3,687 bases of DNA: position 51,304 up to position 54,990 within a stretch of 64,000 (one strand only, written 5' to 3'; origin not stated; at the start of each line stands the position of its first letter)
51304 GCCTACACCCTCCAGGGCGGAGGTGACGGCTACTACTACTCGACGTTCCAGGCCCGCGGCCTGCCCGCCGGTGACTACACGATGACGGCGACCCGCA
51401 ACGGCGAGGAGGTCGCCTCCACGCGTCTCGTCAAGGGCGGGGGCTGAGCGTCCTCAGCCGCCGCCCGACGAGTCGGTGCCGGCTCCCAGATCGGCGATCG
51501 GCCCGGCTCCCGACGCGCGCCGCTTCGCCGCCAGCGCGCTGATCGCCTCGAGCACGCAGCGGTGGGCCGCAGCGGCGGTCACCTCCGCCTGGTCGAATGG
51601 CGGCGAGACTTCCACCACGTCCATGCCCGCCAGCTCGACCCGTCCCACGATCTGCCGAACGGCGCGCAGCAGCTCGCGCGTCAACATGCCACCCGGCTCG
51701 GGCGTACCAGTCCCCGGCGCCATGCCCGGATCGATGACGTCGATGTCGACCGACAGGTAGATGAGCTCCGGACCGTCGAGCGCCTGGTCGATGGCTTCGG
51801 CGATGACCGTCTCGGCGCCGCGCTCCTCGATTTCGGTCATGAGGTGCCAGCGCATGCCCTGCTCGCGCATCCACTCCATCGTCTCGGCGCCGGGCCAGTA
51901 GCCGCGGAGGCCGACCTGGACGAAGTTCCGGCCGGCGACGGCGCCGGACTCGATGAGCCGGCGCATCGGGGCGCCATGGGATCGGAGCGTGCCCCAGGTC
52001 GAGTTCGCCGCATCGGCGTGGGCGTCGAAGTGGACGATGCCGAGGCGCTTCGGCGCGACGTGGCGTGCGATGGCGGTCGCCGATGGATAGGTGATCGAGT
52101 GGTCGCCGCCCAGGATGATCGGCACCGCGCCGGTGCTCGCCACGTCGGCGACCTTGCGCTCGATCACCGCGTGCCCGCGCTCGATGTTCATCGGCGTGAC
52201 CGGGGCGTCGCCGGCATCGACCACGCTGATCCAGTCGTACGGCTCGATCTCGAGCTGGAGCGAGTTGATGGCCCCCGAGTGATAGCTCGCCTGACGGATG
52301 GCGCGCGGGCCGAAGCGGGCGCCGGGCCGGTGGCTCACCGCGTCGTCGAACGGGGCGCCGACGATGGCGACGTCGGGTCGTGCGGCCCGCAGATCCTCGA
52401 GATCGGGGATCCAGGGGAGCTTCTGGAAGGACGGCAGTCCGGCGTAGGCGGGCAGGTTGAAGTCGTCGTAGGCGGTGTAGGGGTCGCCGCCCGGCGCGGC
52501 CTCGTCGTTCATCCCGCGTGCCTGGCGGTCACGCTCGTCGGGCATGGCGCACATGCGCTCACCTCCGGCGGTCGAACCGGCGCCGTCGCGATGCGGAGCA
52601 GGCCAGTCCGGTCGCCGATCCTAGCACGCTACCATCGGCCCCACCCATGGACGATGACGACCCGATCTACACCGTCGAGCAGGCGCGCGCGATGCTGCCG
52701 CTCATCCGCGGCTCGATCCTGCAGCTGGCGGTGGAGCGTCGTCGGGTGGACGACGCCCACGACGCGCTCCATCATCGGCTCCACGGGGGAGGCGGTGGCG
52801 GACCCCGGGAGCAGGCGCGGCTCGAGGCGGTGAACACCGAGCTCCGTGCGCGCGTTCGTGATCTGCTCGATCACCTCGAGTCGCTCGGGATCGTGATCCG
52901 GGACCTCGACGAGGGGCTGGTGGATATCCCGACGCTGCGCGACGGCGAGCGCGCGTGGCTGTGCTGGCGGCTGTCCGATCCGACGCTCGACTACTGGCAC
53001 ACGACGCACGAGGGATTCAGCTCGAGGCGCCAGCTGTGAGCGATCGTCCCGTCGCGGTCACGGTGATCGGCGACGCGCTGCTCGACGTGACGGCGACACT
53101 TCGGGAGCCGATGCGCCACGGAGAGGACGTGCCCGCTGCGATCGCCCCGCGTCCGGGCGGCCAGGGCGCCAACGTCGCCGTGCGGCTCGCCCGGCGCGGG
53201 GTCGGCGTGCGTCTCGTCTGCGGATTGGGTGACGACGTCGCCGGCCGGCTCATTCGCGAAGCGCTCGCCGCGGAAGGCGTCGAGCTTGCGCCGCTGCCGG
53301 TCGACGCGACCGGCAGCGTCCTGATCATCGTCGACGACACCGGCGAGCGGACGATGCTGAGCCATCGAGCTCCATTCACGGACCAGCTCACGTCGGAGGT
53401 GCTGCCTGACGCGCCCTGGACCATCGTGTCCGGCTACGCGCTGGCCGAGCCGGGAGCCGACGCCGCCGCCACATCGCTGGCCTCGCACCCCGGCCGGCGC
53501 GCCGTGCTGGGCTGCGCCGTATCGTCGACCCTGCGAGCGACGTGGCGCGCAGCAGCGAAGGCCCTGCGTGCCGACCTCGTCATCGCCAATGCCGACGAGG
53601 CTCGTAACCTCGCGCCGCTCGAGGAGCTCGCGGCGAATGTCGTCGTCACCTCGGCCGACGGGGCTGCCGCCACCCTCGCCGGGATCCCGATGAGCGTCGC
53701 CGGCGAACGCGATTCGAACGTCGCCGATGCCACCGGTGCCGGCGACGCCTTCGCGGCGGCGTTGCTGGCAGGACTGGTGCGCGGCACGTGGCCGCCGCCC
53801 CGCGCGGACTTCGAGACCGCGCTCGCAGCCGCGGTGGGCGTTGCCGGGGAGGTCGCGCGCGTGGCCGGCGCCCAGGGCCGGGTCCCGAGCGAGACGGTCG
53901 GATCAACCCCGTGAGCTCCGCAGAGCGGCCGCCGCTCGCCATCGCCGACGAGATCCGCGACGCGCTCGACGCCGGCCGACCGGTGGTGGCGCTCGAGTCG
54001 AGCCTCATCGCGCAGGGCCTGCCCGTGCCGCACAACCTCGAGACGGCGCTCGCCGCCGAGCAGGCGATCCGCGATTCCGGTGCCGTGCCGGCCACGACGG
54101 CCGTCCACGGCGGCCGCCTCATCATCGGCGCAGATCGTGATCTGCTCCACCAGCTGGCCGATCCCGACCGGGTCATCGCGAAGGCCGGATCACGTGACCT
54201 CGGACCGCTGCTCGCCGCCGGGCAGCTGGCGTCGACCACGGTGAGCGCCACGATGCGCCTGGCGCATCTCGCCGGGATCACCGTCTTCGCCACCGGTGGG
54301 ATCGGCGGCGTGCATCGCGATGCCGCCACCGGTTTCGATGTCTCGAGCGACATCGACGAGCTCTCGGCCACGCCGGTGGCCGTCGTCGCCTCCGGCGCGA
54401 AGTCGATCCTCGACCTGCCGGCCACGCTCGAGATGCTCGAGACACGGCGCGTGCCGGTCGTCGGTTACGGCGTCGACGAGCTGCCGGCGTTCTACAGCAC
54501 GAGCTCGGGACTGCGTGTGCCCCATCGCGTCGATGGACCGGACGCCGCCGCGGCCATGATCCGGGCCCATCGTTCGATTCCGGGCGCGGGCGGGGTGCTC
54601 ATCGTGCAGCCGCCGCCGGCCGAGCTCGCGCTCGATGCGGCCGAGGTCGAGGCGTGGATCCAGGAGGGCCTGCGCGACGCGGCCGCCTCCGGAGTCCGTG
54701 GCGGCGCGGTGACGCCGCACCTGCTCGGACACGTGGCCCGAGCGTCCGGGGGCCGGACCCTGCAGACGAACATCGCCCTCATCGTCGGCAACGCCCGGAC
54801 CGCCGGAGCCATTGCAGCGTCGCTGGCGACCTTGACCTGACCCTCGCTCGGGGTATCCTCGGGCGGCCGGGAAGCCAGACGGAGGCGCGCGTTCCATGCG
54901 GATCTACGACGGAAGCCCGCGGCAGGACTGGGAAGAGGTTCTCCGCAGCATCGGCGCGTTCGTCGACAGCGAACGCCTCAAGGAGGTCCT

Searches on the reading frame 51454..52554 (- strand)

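Call 63: search_protein_families(library=pfam, proteins=[window:51454-52554:-], max_evalue=0.0001)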
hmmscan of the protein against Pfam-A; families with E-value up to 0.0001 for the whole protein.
window:51454-52554:- (366 aa): 1 family
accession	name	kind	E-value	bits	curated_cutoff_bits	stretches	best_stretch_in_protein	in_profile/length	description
PF00491.26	Arginase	-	2.2e-89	300.1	22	1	61-337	2-277/280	Arginase family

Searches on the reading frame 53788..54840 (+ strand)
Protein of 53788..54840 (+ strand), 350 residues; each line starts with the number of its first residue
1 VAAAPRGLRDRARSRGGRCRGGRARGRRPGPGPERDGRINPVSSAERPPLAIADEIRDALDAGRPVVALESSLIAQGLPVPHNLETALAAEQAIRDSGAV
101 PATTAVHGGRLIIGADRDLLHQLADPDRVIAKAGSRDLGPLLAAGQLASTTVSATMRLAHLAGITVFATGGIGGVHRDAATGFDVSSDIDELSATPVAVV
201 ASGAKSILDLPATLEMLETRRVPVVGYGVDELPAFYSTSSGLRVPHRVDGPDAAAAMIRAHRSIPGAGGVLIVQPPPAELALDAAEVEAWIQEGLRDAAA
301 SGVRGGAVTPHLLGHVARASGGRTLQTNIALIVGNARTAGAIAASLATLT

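Call 63: search_protein_families(library=pfam, proteins=[window:53788-54840:+], max_evalue=0.0001)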
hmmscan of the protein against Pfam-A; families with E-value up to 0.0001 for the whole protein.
window:53788-54840:+ (350 aa): 1 family
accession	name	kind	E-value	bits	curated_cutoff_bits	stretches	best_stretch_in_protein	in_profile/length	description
PF04227.17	Indigoidine_A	-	1.5e-107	359.7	25.2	1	55-344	1-290/291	Indigoidine synthase A like protein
